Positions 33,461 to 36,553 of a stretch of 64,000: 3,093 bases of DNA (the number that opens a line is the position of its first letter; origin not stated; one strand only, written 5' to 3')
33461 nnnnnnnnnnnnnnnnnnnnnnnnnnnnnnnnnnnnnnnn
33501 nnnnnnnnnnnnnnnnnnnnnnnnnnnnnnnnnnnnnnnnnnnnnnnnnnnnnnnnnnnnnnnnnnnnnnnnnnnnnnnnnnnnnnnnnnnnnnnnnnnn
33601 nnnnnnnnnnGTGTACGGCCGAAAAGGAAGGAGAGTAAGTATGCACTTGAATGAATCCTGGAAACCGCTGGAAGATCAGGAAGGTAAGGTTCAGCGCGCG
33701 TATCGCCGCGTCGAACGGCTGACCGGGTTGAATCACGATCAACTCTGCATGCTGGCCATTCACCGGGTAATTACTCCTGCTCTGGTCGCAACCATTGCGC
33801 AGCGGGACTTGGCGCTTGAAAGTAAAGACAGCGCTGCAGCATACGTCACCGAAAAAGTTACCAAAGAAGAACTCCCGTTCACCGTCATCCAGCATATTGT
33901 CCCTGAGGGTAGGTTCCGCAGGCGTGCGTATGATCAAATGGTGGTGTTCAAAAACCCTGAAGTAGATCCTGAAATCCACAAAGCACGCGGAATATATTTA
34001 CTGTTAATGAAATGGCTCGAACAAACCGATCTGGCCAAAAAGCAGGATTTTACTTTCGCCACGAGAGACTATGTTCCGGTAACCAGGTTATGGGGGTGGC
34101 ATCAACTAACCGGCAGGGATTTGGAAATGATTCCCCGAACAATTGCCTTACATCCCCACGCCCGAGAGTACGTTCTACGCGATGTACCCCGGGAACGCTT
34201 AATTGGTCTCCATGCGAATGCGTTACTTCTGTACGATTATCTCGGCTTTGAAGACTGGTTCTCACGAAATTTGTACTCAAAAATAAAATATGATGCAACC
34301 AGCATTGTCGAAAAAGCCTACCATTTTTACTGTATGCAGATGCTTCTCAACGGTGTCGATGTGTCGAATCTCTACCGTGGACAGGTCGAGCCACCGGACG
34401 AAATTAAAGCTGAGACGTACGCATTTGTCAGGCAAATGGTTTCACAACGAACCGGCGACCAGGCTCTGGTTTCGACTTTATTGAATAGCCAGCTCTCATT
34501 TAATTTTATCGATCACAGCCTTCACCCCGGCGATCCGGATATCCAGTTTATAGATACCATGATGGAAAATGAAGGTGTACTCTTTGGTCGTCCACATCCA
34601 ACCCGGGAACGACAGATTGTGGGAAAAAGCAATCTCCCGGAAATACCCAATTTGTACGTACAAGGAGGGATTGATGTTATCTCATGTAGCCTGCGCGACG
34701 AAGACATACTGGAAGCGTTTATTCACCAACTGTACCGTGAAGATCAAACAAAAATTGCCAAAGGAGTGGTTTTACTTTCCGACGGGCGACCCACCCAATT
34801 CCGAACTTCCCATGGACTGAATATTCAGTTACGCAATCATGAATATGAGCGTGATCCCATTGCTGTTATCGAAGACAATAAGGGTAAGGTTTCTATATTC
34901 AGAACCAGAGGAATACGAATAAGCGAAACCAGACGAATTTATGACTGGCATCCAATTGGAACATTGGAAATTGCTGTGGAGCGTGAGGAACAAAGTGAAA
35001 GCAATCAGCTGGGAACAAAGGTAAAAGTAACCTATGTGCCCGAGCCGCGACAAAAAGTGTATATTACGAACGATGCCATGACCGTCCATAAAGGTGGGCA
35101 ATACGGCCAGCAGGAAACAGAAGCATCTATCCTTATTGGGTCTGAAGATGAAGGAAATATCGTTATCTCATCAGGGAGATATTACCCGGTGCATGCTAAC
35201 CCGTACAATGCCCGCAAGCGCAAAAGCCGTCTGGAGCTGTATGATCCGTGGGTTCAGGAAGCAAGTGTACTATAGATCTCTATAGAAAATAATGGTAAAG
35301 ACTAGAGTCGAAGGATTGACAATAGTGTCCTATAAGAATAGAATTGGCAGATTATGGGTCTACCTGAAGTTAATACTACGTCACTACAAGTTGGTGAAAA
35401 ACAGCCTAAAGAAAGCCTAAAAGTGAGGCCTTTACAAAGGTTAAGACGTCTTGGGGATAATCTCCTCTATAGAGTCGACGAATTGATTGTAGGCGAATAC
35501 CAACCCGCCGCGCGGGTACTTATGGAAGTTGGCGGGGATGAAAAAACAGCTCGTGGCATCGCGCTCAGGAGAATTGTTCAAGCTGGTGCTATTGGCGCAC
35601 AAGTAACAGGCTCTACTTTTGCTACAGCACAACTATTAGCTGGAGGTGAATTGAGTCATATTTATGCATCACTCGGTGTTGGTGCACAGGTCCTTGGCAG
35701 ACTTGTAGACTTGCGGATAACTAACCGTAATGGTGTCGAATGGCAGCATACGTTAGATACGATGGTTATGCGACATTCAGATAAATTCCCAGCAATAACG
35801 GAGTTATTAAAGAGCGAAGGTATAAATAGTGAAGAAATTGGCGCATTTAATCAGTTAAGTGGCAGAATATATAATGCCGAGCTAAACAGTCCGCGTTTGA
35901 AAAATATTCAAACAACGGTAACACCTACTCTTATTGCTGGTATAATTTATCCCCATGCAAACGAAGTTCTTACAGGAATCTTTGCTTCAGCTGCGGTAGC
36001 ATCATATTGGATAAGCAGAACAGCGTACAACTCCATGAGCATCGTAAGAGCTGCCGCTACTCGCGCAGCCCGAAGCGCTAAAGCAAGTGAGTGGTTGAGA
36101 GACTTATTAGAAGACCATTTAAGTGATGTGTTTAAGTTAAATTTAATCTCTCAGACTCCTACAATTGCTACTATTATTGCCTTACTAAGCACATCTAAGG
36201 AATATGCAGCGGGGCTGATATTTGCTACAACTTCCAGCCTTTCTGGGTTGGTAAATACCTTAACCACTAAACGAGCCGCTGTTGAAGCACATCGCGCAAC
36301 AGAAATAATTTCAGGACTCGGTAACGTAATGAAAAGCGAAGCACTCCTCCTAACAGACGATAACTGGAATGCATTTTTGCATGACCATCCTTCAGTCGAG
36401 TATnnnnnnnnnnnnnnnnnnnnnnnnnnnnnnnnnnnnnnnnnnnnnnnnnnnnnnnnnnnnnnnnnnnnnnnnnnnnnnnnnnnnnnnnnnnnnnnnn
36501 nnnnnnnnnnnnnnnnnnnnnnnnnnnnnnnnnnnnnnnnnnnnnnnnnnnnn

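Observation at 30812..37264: Compositionally distinct divergent cassette of uncharacterised proteins: atypical OmpR-wHTH regulator and NTase-like protein on one strand; Cys-rich lipoprotein, a 544-aa unknown protein and an ABC-type ATPase fusion on the other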

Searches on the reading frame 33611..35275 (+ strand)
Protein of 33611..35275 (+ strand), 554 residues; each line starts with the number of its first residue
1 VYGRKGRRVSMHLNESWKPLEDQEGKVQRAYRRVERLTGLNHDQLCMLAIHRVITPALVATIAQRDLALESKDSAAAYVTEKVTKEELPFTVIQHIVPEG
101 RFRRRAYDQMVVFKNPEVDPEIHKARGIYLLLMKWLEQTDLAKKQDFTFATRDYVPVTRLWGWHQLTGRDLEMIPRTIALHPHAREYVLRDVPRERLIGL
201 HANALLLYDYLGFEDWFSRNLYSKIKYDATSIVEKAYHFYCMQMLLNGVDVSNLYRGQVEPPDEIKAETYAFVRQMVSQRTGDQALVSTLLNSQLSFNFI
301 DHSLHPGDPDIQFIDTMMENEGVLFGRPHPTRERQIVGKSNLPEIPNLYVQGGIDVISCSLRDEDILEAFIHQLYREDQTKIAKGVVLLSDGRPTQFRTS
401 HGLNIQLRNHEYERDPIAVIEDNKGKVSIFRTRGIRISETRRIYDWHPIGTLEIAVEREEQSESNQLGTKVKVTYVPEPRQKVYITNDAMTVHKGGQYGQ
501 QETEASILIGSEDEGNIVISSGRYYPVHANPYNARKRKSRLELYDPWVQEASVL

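Call 3: search_protein_families(library=pfam, proteins=[window:33611-35275:+], max_evalue=0.1)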
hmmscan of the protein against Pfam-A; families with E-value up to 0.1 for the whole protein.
window:33611-35275:+ (554 aa): 0 families

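Call 4: search_protein_families(library=ncbifam, proteins=[window:33611-35275:+], max_evalue=0.1)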
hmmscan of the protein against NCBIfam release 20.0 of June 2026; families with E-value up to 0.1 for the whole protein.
window:33611-35275:+ (554 aa): 1 family
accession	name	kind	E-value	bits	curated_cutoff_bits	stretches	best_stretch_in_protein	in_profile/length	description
NF004497.0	PRK05844.1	equivalog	0.07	12.8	243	0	24-88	43-104/186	pyruvate flavodoxin oxidoreductase subunit gamma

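Call 5: search_protein_families(library=padloc, proteins=[window:33611-35275:+], max_evalue=0.1)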
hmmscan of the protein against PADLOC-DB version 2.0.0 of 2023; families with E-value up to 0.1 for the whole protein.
window:33611-35275:+ (554 aa): 0 families

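Call 6: search_protein_families(library=phrogs, proteins=[window:33611-35275:+], max_evalue=0.1)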
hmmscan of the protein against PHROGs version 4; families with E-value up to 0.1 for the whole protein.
window:33611-35275:+ (554 aa): 0 families

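Call 8: search_solved_structures(query=window:33611-35275:+, max_evalue=10)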
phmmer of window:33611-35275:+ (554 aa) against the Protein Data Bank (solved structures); distinct sequences matched with E-value up to 10: 3.
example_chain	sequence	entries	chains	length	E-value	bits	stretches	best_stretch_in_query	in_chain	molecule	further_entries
4gsn_A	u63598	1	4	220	0.13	14.2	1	301-365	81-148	Glutathione S-transferase E2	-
3mw6_A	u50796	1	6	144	0.65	11.8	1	249-290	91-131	uncharacterized protein NMB1681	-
2il3_A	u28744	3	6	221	0.85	11.4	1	301-365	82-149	Epsilon-class Glutathione S-transferase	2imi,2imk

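Call 10: find_homologous_proteins(query=window:33641-35275:+, max_evalue=0.001)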
Query window:33641-35275:+ (544 aa): 1 proteins with E <= 0.001 among 8000 candidates.
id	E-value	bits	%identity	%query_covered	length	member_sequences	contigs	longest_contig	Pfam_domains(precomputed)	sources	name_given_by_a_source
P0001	0.0e+0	1249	100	100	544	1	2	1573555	-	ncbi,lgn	-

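Call 20: search_protein_representatives(protein=window:33641-35275:+)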
Query: 544 residues. Proteins with E-value up to 0.001 (for the whole library): 2; up to 1e-10: 1; up to 1e-30: 1. The best 2 are listed.
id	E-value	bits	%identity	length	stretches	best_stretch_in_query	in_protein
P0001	0.0e+00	1248.6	100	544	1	1-544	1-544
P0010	1.9e-09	53.3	28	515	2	292-525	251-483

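Call 22: find_encoding_contigs(protein=P0010, flank=10000, max_places=6)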
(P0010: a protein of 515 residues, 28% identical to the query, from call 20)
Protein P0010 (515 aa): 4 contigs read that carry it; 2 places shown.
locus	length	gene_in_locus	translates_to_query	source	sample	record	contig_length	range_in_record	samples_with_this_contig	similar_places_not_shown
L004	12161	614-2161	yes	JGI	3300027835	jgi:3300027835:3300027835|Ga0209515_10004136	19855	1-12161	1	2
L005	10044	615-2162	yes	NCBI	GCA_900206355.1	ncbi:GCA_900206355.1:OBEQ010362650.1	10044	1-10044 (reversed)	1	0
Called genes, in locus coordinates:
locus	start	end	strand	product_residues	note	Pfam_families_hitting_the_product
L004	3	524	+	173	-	?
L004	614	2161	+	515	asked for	-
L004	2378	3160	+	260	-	PF02397:Bac_transf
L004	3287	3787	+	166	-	-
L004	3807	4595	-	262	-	-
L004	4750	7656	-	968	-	PF26449:DUF8128, PF01935:DUF87 (weak), PF10412:TrwB_AAD_bind (faint)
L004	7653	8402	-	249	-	-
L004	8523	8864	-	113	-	PF00072:Response_reg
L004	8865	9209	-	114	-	-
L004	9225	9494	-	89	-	-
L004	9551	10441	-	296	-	PF02899:Phage_int_SAM_1, PF13495:Phage_int_SAM_4 (weak), PF00589:Phage_integrase, PF22823:MrpR_C_cat (weak)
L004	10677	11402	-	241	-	PF12728:HTH_17 (weak), PF03887:YfbU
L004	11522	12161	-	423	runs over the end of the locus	PF09903:DUF2130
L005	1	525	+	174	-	?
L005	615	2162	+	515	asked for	-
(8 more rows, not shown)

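Call 41: predict_structure(alignment_id=A1)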
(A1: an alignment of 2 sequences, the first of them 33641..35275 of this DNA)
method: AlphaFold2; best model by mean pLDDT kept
length: 544 residues; sequences in the alignment: 2
mean_pLDDT: 37.2   pTM: 0.33
mean pLDDT of the five models: 37.2, 36.1, 34.3, 32.0, 31.6
residues with pLDDT >= 90: 0; 70-90: 18; 50-70: 86; < 50: 440
segments of 3 or more residues with pLDDT < 50: 1-332, 340-352, 381-383, 400-403, 426-431, 448-460, 469-505, 512-516, 519-544
pLDDT, mean of each block of 10 residues (from residue 1): 23 31 39 43 39 33 33 30 25 25 28 34 40 33 28 31 32 32 31 28 24 24 35 32 29 34 34 32 25 25 24 23 33 50 31 56 67 56 54 56 59 72 52 63 57 39 52 29 24 36 48 46 26 24 24
secondary structure, 60 per line:
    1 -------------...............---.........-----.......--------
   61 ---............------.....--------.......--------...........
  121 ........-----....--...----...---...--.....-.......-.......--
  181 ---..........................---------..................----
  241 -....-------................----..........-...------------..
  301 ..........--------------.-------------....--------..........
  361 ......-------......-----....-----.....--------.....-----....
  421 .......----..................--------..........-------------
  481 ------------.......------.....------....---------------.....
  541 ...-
elements in order: H14-28 H32-40 H46-52 H64-75 H82-86 H95-101 H110-128 H134-137 H158-162 H164-170 H172-178 H184-209 H219-236 H242-245 H253-268 H273-282 H299-310 E339-342 H351-366 E374-379 E385-388 E394-398 E407-411 E417-427 E432-449 E458-467 E493-499 E506-510 E517-520 H536-543

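Call 47: search_solved_structures(query=A1, max_evalue=10)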
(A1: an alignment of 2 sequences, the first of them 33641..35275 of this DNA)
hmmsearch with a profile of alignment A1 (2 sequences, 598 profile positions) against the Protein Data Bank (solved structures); distinct sequences matched with E-value up to 10: 1.
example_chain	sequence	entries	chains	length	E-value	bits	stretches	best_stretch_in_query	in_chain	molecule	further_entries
4ifq_A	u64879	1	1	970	0.85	11.3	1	369-494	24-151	Nucleoporin NUP192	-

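Call 48: search_protein_families(library=pfam, proteins=[P0010, L004:9-524:+, L004:3287-3787:+, L004:3807-4595:-, L004:7653-8402:-, L004:8865-9209:-, L004:9225-9494:-, L004:4750-7656:-], max_evalue=0.1)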
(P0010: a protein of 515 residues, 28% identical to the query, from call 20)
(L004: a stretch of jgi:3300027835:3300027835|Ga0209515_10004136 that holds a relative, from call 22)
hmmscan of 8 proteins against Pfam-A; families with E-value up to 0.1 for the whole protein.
P0010 (515 aa): 0 families

L004:9-524:+ (171 aa): 1 family
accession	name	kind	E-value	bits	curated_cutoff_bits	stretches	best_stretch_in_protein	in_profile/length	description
PF18137.7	ORC_WH_C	-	0.054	14.1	26.4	1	18-116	31-120/133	Origin recognition complex winged helix C-terminal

L004:3287-3787:+ (166 aa): 0 families

L004:3807-4595:- (262 aa): 3 families
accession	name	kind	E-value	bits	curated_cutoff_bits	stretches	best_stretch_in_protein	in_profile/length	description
PF13814.12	Replic_Relax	-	2.3e-06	28.3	25.3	1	18-124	5-113/191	Replication-relaxation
PF03965.22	Penicillinase_R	-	0.0038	18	22.6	1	6-56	1-54/115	Penicillinase repressor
PF21837.1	DUF6896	-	0.072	13.6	27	0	20-57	85-123/128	Domain of unknown function (DUF6896)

L004:7653-8402:- (249 aa): 1 family
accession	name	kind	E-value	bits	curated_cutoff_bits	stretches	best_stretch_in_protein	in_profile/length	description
PF07090.17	GATase1_like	-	0.054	13.5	27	1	64-117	164-217/247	Putative glutamine amidotransferase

L004:8865-9209:- (114 aa): 1 family
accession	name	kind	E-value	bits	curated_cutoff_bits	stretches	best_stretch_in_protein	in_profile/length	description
PF23108.1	Zf-C2H2_ZNF451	-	0.00084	19.5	29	1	89-109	10-30/57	Two consecutive Zinc fingers C2H2 type, ZNF451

L004:9225-9494:- (89 aa): 0 families

L004:4750-7656:- (968 aa): 14 families
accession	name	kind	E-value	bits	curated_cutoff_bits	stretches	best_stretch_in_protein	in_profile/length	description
PF10412.15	TrwB_AAD_bind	-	4.5e-09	36.1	20.5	1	507-577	9-73/387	Type IV secretion-system coupling protein DNA-binding domain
PF01935.23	DUF87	-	5e-06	27.2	23.2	1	493-734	3-205/220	Helicase HerA, central domain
PF12696.13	TraG-D_C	-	0.00014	22.2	22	1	771-833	4-69/126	TraM recognition site of TraD and TraG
PF20720.3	nSTAND3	-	0.00031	20.9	27.2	1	511-573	15-72/155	Novel STAND NTPase 3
PF13401.12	AAA_22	-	0.0024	18.6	27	0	513-537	5-29/130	AAA domain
PF25199.1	nSTAND_NTPase5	-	0.0082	16.4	34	1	511-576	39-106/145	Novel STAND NTPase 5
PF24389.1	ORC-CDC6-like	-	0.018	14.2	27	0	510-539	29-58/571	ORC-CDC6-like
PF13191.12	AAA_16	-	0.022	15.7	32.6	1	510-561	21-73/167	AAA ATPase domain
PF13476.12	AAA_23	-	0.043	14.9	27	0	516-535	22-41/201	AAA domain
PF01580.24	FtsK_SpoIIIE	-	0.048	13.5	24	0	481-533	10-59/221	FtsK/SpoIIIE family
PF05621.17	TniB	-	0.068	13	22.4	0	509-534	31-56/189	Bacterial TniB protein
PF00004.35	AAA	-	0.088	13.7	21.2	0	517-580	2-71/131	ATPase family associated with various cellular activities (AAA)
PF13555.12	AAA_29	-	0.089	13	27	0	512-535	21-42/61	P-loop containing region of AAA domain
PF05872.18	HerA_C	-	0.099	11.7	22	0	501-554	9-62/502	Helicase HerA-like C-terminal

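Call 54: fold_search(model_id=the predicted structure, library=pdb)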
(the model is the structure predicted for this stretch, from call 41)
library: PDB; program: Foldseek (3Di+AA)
matches with E <= 10: 202; with E <= 0.001: 0
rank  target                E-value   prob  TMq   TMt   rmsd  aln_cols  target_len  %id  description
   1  6lqr_B2               1.4e-01  0.30  0.08  0.06  12.4       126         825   14  Cryo-EM structure of 90S small subunit preribosomes in transition states (State C) (released 2020-09-16)
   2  7mq8_LN               1.4e-01  0.08  0.08  0.07  22.9       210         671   12  Cryo-EM structure of the human SSU processome, state pre-A1 (released 2021-09-22)
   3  8i9r_Cd               4.8e-01  0.04  0.09  0.13  21.4       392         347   10  Cryo-EM structure of a Chaetomium thermophilum pre-60S ribosomal subunit - State 5S RNP (released 2023-05-17)
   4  6eny_C                6.8e-01  0.11  0.10  0.13   9.4       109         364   11  Structure of the human PLC editing module (released 2017-11-29)
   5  3neo_B                7.3e-01  0.13  0.10  0.35  16.4       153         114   10  Wild type human transthyretin (TTR) complexed with GC-24 (TTRwt:GC-24) (released 2010-11-24)
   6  6fzl_B                8.1e-01  0.09  0.08  0.28  15.7       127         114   11  Crystal structure of human transthyretin double mutant K35T/T119M (released 2019-03-27)
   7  7ohv_m                9.7e-01  0.01  0.06  0.06  49.3       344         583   15  Nog1-TAP associated immature ribosomal particles from S. cerevisiae after rpL2 expression shut down, population C (released 2021-11-03)
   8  6zqb_CH               1.1e+00  0.06  0.05  0.06  13.8       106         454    9  Cryo-EM structure of the 90S pre-ribosome from Saccharomyces cerevisiae, state B2 (released 2020-09-23)
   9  5g23_A                1.1e+00  0.04  0.07  0.17  20.0       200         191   12  Type IV-like pilin TTHA1219 from Thermus thermophilus (released 2016-09-14)
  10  9n74_SG               1.2e+00  0.05  0.05  0.06  13.4       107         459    7  SSU processome maturation and disassembly, State H (released 2025-10-29)
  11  7q9o_A                1.4e+00  0.09  0.10  0.34  16.5       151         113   10  Complex of Transthyretin with resveratrol exhibits multiple binding modes (released 2022-11-23)
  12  2flm_B                1.5e+00  0.08  0.09  0.32  17.4       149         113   10  Human transthyretin (TTR) complexed with bivalant amyloid inhibitor (6 carbon linker) (released 2006-02-28)
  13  4adf_C                1.5e+00  0.07  0.08  0.19  13.8        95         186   13  CRYSTAL STRUCTURE OF THE HUMAN COLONY-STIMULATING FACTOR 1 (hCSF-1) CYTOKINE IN COMPLEX WITH THE VIRAL RECEPTOR BARF1 (released 2012-08-22)
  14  1unp                  1.5e+00  0.02  0.05  0.13  12.0        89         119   10  Crystal structure of the pleckstrin homology domain of PKB alpha (released 2004-09-16)
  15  6n1b_A                1.6e+00  0.06  0.09  0.12  15.6       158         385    4  Crystal structure of an N-acetylgalactosamine deacetylase from F. plautii in complex with blood group B trisaccharide (released 2019-06-12)
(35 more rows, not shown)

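Call 59: search_dna_similar(query=window:33641-35275:+, collection=plasmids, mode=protein, max_evalue=0.01, max_rows=10)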
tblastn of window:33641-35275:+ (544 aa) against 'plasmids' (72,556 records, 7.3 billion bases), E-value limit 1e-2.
No match.

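Call 60: search_dna_similar(query=window:33641-35275:+, collection=phages, mode=protein, max_evalue=0.01, max_rows=10)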
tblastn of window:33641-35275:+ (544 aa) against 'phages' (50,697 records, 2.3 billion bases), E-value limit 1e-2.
No match.

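Call 65: find_related_loci(query=A1, collection=viral_contigs, flank=8000)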
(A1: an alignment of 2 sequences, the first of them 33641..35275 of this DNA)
Query A1 (544 aa) in viral_contigs; peptide patterns used: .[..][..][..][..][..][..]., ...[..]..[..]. (x = any residue, [..] = any of these).
87 stretches matched a pattern, but none encodes a relative of the query by tblastn (E <= 1e-3).

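Call 89: fold_search(model_id=the predicted structure, library=viral)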
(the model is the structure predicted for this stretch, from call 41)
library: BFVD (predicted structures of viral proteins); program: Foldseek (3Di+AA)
matches with E <= 10: 344; with E <= 0.001: 0
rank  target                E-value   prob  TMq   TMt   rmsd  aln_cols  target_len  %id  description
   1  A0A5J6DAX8            1.0e-02  0.15  0.10  0.08  34.5       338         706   13  Uncharacterized protein [Erwinia phage pEp_SNUABM_08]
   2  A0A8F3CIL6            1.2e-02  0.09  0.10  0.07  29.4       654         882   12  Uncharacterized protein [Ranid herpesvirus 4]
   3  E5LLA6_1              1.5e-02  0.05  0.06  0.04  34.9       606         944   12  Polyprotein (Fragment) [Ranunculus latent virus]
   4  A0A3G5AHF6            2.8e-02  0.07  0.07  0.05  47.9       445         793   12  histidine kinase [Sylvanvirus sp.]
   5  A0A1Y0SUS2            3.7e-02  0.08  0.08  0.12  22.5       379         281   13  Uncharacterized protein [Pseudomonas phage Noxifer]
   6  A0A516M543            4.0e-02  0.15  0.09  0.17  27.5       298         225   10  (no name in the UniProt tables at hand)
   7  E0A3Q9                4.2e-02  0.11  0.10  0.05  22.1       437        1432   11  RNA-directed RNA polymerase [Tetnovirus 1]
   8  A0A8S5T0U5            7.1e-02  0.16  0.08  0.26  14.3       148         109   11  Uncharacterized protein [Myoviridae sp. ctWb16]
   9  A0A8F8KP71            7.1e-02  0.09  0.09  0.16  19.7       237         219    9  Uncharacterized protein [Clandestinovirus]
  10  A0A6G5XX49            8.4e-02  0.08  0.09  0.09  33.1       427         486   10  (no name in the UniProt tables at hand)
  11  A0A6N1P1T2            8.4e-02  0.06  0.07  0.10  23.9       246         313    8  Putative orfan [Tupanvirus soda lake]
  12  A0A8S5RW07            9.4e-02  0.15  0.08  0.17  16.9       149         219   11  Phage protein [Siphoviridae sp. ctHip2]
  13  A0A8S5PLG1            1.0e-01  0.04  0.07  0.05  32.2       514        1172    9  Putative mechanosensitive channel protein [Siphoviridae sp. ctRcp9]
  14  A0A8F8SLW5            1.2e-01  0.11  0.10  0.19  11.8       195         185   10  (no name in the UniProt tables at hand)
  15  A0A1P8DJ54            1.3e-01  0.09  0.07  0.15  18.8       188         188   10  (no name in the UniProt tables at hand)
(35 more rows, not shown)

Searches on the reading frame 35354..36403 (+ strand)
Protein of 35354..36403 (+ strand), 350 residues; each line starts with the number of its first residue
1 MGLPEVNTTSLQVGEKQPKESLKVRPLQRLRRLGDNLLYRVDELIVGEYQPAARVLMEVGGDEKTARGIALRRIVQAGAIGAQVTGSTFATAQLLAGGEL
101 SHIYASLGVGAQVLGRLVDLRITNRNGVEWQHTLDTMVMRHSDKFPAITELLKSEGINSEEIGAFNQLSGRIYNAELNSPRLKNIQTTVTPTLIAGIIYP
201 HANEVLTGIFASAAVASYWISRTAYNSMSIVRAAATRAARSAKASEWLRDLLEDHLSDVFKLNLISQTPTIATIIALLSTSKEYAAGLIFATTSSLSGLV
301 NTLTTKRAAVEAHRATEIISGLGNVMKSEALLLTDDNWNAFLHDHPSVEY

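Call 67: search_protein_families(library=pfam, proteins=[window:35354-36403:+], max_evalue=10)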
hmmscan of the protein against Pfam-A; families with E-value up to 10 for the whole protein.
window:35354-36403:+ (350 aa): 0 families

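Call 73: search_dna_similar(query=window:35354-36403:+, collection=plasmids, mode=protein, max_evalue=0.01, max_rows=10)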
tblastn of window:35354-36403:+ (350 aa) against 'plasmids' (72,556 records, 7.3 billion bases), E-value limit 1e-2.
No match.
